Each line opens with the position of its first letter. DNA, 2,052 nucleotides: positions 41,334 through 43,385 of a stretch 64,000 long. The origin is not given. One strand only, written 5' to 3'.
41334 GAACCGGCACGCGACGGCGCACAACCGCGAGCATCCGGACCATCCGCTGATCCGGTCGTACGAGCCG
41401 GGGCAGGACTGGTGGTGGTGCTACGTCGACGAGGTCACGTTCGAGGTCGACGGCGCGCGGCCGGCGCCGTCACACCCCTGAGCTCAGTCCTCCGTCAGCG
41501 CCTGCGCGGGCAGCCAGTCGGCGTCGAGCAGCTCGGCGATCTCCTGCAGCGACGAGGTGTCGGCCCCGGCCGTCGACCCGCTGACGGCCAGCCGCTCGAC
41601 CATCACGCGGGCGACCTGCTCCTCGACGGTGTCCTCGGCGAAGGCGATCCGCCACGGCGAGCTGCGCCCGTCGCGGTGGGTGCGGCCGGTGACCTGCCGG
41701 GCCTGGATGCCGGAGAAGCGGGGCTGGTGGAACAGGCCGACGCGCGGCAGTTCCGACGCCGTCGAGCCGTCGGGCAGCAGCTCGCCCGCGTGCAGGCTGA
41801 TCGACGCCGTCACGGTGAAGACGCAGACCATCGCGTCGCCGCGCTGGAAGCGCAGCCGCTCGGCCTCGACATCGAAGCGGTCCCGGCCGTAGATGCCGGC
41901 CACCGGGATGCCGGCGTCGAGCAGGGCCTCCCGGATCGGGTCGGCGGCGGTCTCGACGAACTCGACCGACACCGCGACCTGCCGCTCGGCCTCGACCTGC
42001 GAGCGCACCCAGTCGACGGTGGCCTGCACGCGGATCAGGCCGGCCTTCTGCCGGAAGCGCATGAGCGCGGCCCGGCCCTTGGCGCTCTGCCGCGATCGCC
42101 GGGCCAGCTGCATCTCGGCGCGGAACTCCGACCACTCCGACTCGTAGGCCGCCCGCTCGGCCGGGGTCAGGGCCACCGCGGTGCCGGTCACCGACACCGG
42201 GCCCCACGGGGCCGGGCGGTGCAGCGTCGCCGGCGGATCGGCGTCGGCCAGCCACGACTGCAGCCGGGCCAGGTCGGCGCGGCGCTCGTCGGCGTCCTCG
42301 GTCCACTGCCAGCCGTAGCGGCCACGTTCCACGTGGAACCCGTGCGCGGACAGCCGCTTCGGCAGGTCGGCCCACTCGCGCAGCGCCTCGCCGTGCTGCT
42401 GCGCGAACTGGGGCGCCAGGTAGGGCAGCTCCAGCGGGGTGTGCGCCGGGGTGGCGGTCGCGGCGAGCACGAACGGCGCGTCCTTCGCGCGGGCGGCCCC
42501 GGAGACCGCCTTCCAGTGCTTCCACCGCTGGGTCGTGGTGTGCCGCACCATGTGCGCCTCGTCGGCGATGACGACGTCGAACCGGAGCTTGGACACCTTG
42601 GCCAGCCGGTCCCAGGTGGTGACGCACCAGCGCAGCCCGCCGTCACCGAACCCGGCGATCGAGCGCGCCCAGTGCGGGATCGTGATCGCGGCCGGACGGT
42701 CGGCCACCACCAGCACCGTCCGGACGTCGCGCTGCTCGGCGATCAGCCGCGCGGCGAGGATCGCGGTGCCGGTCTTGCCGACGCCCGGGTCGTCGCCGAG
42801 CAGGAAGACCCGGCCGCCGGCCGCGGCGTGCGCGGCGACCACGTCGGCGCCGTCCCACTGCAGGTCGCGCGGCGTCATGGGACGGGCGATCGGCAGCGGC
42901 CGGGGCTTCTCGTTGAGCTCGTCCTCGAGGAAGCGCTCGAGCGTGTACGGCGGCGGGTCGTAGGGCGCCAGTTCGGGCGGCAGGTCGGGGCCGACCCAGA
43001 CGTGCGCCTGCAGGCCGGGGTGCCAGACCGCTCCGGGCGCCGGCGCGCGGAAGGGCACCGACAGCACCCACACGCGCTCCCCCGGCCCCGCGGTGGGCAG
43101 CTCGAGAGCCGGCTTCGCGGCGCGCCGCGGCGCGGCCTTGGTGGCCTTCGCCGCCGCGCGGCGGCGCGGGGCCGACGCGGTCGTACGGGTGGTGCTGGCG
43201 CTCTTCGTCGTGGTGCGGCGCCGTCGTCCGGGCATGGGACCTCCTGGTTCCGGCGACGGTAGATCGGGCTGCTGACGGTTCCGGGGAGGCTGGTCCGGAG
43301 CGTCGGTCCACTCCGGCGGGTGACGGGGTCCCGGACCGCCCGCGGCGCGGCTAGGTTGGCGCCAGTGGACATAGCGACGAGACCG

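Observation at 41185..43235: Compact strawberry-notch-like SF2 helicase with a histone-H1-like tail, next to a ZnF-UBP protein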

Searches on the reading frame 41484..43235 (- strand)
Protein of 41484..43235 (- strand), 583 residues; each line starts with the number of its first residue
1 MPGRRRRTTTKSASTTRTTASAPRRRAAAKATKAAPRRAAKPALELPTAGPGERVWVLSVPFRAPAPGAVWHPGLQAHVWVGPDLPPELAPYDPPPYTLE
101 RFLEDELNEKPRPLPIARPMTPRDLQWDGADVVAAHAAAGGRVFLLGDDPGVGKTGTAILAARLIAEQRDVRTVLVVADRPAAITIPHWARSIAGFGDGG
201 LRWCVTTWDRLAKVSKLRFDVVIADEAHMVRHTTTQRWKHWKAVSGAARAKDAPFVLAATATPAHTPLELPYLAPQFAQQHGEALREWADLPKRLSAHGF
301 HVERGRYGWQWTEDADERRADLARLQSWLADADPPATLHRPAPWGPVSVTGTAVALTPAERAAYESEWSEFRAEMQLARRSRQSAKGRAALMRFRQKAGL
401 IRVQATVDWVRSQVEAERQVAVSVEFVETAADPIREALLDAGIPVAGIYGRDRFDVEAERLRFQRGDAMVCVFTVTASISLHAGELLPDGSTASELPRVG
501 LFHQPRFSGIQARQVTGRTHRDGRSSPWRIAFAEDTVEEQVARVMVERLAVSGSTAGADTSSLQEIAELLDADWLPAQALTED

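Call 8: search_protein_families(library=pfam, proteins=[window:41484-43235:-], max_evalue=0.1)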
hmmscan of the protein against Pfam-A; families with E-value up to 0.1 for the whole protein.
window:41484-43235:- (583 aa): 3 families
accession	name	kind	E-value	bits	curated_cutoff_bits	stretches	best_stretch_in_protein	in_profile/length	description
PF04851.21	ResIII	-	1.1e-08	35.7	22.5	2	214-264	121-163/164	Type III restriction enzyme, res subunit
PF00176.29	SNF2-rel_dom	-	0.00028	20.5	24.9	0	144-196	20-73/290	SNF2-related domain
PF00270.35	DEAD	-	0.0007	19.8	26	0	203-267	97-164/167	DEAD/DEAH box helicase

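Call 9: search_protein_families(library=ncbifam, proteins=[window:41484-43235:-], max_evalue=0.1)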
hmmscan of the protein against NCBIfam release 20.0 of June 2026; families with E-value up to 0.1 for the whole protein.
window:41484-43235:- (583 aa): 4 families
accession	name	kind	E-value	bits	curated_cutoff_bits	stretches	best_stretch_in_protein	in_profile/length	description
NF042964.1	phospholipD_antiphage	equivalog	0.0013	17.1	1100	0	210-266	351-413/895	phospholipase D-like domain-containing anti-phage protein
NF003426.0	PRK04914.1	equivalog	0.0061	14.8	576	1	201-264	256-317/959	RNA polymerase-associated protein RapA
TIGR02266.1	gmx_TIGR02266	paralog_domain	0.024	14.8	68.7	0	393-431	48-85/96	TIGR02266 family protein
NF038317.1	DISARM_DrmD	equivalog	0.028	12.7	610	0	216-239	236-259/1021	DISARM system SNF2-like helicase DrmD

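Call 10: search_protein_families(library=padloc, proteins=[window:41484-43235:-], max_evalue=0.1)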
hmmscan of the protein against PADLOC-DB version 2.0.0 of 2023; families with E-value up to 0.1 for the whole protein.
window:41484-43235:- (583 aa): 7 families
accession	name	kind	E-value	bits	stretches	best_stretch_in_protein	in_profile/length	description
PDLC04556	PDC-M27C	-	1.7e-07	28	1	214-267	189-244/892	-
PDLC04554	PDC-M27C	-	4.1e-05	20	1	216-268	193-247/1217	-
PDLC02500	BrxHI|BrxHII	-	0.0021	14.7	1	210-264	222-273/933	BrxHI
PDLC00629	ZorD1|ZorD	-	0.0055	12.6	0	202-263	606-664/1012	"SWI2/SNF2 helicase, Mrr-like nuclease"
PDLC00633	ZorD1|ZorD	-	0.029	10.4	0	215-263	558-599/908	"SWI2/SNF2 helicase, Mrr-like nuclease"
PDLC02707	PbeA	-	0.034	10.7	1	151-207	278-332/672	PbeA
PDLC00659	HmaA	-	0.053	9.3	1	144-178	125-159/1176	SNF2 helicase / DEAD-box helicase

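Call 14: find_homologous_proteins(query=window:41484-43235:-, max_evalue=0.001)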
Query window:41484-43235:- (583 aa): 517 proteins with E <= 0.001 among 8000 candidates; the best 120 are listed.
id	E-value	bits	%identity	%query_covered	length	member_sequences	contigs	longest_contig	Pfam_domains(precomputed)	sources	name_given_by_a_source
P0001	0.0e+0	1298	100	100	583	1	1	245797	PF04851.22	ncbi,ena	-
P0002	0.0e+0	1204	92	100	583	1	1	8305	PF04851.22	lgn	-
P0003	0.0e+0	1181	92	100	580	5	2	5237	PF04851.22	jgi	jgi:hypothetical protein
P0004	0.0e+0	1160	90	100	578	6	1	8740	PF04851.22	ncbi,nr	ncbi:MAG TPA: helicase [Blastococcus sp.]|nr:helicase [Blastococcus sp.]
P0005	0.0e+0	1160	92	94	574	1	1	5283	PF04851.22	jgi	jgi:superfamily II DNA or RNA helicase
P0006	0.0e+0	1159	90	100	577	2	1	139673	PF04851.22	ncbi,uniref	ncbi:helicase [Blastococcus jejuensis]|uniref:helicase n=1 Tax=Blastococcus jejuensis TaxID=351224 R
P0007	0.0e+0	1159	90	100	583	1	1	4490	PF04851.22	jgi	jgi:hypothetical protein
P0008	0.0e+0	1153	91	94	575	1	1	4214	PF04851.22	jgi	jgi:hypothetical protein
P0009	0.0e+0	1152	89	100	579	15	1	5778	PF04851.22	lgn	-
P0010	0.0e+0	1152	91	95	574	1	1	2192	PF04851.22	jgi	jgi:hypothetical protein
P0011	0.0e+0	1149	89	100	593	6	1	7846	PF04851.22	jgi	jgi:hypothetical protein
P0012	0.0e+0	1147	91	93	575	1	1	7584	PF04851.22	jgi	jgi:hypothetical protein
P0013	0.0e+0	1143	90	95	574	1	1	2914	PF04851.22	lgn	-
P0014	0.0e+0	1143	91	94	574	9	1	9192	PF04851.22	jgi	jgi:hypothetical protein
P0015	0.0e+0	1141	88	100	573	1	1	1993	PF04851.22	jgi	jgi:hypothetical protein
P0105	0.0e+0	1098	88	93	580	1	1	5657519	PF04851.22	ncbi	ncbi:helicase [Geodermatophilus sp. URMC 64]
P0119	0.0e+0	1092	88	93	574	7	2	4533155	PF04851.22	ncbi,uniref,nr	ncbi:helicase [Blastococcus saxobsidens]|uniref:Helicase ATP-binding domain-containing protein n=1 T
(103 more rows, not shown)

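Call 16: search_solved_structures(query=window:41484-43235:-, max_evalue=1, show_alignments=2)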
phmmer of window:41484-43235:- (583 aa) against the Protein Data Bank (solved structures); distinct sequences matched with E-value up to 1: 1.
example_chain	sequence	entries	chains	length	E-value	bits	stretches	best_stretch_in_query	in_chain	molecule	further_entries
9hd7_R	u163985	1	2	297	0.35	12.4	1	24-97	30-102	Chlorophyll a-b binding protein, chloroplastic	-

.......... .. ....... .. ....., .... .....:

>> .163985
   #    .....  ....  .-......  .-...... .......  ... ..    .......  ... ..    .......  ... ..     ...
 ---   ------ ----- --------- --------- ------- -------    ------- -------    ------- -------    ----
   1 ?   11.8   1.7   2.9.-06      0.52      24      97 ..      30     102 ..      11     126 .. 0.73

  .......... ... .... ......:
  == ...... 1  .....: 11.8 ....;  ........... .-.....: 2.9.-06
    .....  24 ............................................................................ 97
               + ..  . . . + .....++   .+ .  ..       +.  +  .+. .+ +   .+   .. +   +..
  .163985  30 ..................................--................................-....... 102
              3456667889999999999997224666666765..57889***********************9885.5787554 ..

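Call 19: find_encoding_contigs(protein=P0105, flank=10000, max_places=2)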
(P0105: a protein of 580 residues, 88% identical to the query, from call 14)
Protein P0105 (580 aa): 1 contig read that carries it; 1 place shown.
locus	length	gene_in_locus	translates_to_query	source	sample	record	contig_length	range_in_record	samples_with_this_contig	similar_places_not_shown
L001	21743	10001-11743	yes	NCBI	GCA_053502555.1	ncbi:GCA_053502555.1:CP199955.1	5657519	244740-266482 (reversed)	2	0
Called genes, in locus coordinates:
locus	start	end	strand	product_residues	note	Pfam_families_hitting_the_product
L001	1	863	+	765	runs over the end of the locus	PF13426:PAS_9, PF00989:PAS, PF08447:PAS_3 (weak), PF08448:PAS_4, PF01590:GAF, PF13185:GAF_2, PF13492:GAF_3, PF07228:SpoIIE, +1 more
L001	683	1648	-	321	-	-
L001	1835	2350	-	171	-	PF01613:Flavin_Reduct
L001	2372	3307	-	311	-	PF00682:HMGL-like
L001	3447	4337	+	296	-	PF00989:PAS, PF08448:PAS_4, PF13188:PAS_8 (weak), PF13426:PAS_9, PF08447:PAS_3, PF00990:GGDEF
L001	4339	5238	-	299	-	-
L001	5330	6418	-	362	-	PF01546:Peptidase_M20, PF07687:M20_dimer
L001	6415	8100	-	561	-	PF02878:PGM_PMM_I, PF02879:PGM_PMM_II (weak), PF02880:PGM_PMM_III, PF00408:PGM_PMM_IV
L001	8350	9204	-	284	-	PF00756:Esterase (faint), PF07819:PGAP1 (faint), PF00561:Abhydrolase_1, PF00975:Thioesterase, PF12146:Hydrolase_4, PF12697:Abhydrolase_6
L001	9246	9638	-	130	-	PF01850:PIN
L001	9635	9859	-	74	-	PF22513:FitA-like_RHH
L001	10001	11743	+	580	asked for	PF04851:ResIII (faint)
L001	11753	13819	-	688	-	PF10502:Peptidase_S26 (weak), PF13385:Laminin_G_3, PF02210:Laminin_G_2 (faint), PF13385:Laminin_G_3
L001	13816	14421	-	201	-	-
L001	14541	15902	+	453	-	PF00817:IMS, PF11798:IMS_HHH (faint), PF14520:HHH_5 (weak), PF21999:IMS_HHH_1 (weak), PF11799:IMS_C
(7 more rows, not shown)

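Call 26: predict_structure(protein=window:41484-43235:-)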
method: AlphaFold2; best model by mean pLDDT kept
length: 583 residues; sequences in the alignment: 1
mean_pLDDT: 34.2   pTM: 0.22
mean pLDDT of the five models: 34.2, 30.9, 30.2, 30.0, 27.9
residues with pLDDT >= 90: 0; 70-90: 0; 50-70: 50; < 50: 533
segments of 3 or more residues with pLDDT < 50: 1-292, 303-310, 331-362, 375-383, 397-583
pLDDT, mean of each block of 10 residues (from residue 1): 40 37 38 32 30 32 26 26 30 32 35 24 29 32 34 36 39 34 26 28 38 35 29 22 26 28 30 36 39 57 44 60 56 36 29 39 51 45 49 47 32 28 32 40 29 23 27 27 28 25 24 26 27 31 33 38 43 38 32
secondary structure, 60 per line:
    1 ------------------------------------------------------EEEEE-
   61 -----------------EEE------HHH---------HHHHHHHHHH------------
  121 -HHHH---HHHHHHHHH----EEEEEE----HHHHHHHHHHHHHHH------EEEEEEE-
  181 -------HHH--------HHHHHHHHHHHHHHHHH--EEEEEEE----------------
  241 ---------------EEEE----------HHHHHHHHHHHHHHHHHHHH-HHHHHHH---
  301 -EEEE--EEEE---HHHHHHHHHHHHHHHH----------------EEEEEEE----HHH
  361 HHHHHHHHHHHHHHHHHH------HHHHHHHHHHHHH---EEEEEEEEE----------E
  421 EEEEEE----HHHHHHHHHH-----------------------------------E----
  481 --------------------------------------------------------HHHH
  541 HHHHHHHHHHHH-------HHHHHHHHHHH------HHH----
elements in order: E55-59 E78-80 H99-108 H122-125 H129-137 E142-147 H152-166 E173-179 H199-215 E218-224 E256-259 H270-289 H291-297 E302-305 E308-311 H315-330 E347-353 H358-378 H385-397 E401-409 E420-426 H431-440 H537-552 H560-570

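Call 29: search_protein_representatives(protein=window:41484-43235:-)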
Query: 583 residues. Proteins with E-value up to 0.001 (for the whole library): 616; up to 1e-10: 278; up to 1e-30: 159. The best 150 are listed.
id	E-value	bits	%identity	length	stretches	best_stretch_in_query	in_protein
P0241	2.4e-210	716.2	61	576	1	24-583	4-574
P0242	4.2e-158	543.8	49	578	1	24-583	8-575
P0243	2.4e-154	531.4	50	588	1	23-582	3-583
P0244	3.2e-149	514.5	51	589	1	19-580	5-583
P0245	1.7e-140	485.7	49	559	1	49-583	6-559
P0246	2.6e-139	481.7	46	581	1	23-581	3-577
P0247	1.1e-129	450.0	44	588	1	4-576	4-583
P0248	4.2e-115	401.8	65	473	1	15-352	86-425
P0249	6.1e-113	394.7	76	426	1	120-387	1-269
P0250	1.1e-107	377.3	43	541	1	55-581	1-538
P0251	7.9e-103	361.3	81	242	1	302-527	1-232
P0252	1.1e-94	334.4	43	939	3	210-571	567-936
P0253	1.1e-93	331.1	44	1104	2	228-571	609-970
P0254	4.8e-93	329.0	41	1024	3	215-523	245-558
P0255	5.4e-91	322.2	67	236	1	319-551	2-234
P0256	5.9e-90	318.8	40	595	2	217-572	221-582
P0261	1.5e-78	281.1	41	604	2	218-573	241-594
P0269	3.6e-69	250.2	36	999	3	217-572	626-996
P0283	3.3e-62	227.2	34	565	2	216-550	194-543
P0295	2.9e-54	200.9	38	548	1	56-566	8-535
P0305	2.7e-51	191.1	38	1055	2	242-575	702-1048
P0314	1.6e-49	185.3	33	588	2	218-576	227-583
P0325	7.6e-48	179.7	33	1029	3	303-563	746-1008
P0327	3.1e-47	177.7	31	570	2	214-552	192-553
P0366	1.6e-39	152.3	31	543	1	57-550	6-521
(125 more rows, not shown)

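Call 34: search_protein_families(library=pfam, alignment_id=A1, max_evalue=0.01)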
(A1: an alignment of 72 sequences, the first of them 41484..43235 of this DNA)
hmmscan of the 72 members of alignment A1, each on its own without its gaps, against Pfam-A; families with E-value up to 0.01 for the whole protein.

A. member 1, window:41484-43235:- (583 aa): 3 families
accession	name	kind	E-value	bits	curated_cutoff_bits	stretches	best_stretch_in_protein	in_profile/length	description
PF04851.21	ResIII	-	1.1e-08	35.7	22.5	1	214-264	121-163/164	Type III restriction enzyme, res subunit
PF00176.29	SNF2-rel_dom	-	0.00028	20.5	24.9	0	144-196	20-73/290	SNF2-related domain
PF00270.35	DEAD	-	0.0007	19.8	26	0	203-267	97-164/167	DEAD/DEAH box helicase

B. families by the number of members that match (of 72 scanned): 16 families
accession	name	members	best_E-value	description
PF04851.21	ResIII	69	2.6e-14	Type III restriction enzyme, res subunit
PF00176.29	SNF2-rel_dom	67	4.9e-21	SNF2-related domain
PF00270.35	DEAD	50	7.4e-12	DEAD/DEAH box helicase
PF00271.37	Helicase_C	45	2.6e-11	Helicase conserved C-terminal domain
PF13872.12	AAA_34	38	1.4e-07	P-loop containing NTP hydrolase pore-1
PF18974.5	DUF5710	29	8.7e-10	Domain of unknown function (DUF5710)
PF13871.12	Helicase_C_4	28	1.2e-09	C-terminal domain on Strawberry notch homologue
PF09848.15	SLFN-g3_helicase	4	0.00014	Schlafen group 3, DNA/RNA helicase domain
PF07382.16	HC2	3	8.3e-15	Histone H1-like nucleoprotein HC2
PF02095.21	Extensin_1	2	1.9e-12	Extensin-like protein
PF06745.19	ATPase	2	0.0004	KaiC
PF14890.11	Intein_splicing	1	2.4e-06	Intein splicing domain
PF21090.3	P-loop_SecA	1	2.3e-05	SecA P-loop domain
PF07652.20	Flavi_DEAD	1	0.0053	Flavivirus DEAD domain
PF07591.16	PT-HINT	1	0.0062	Pretoxin HINT domain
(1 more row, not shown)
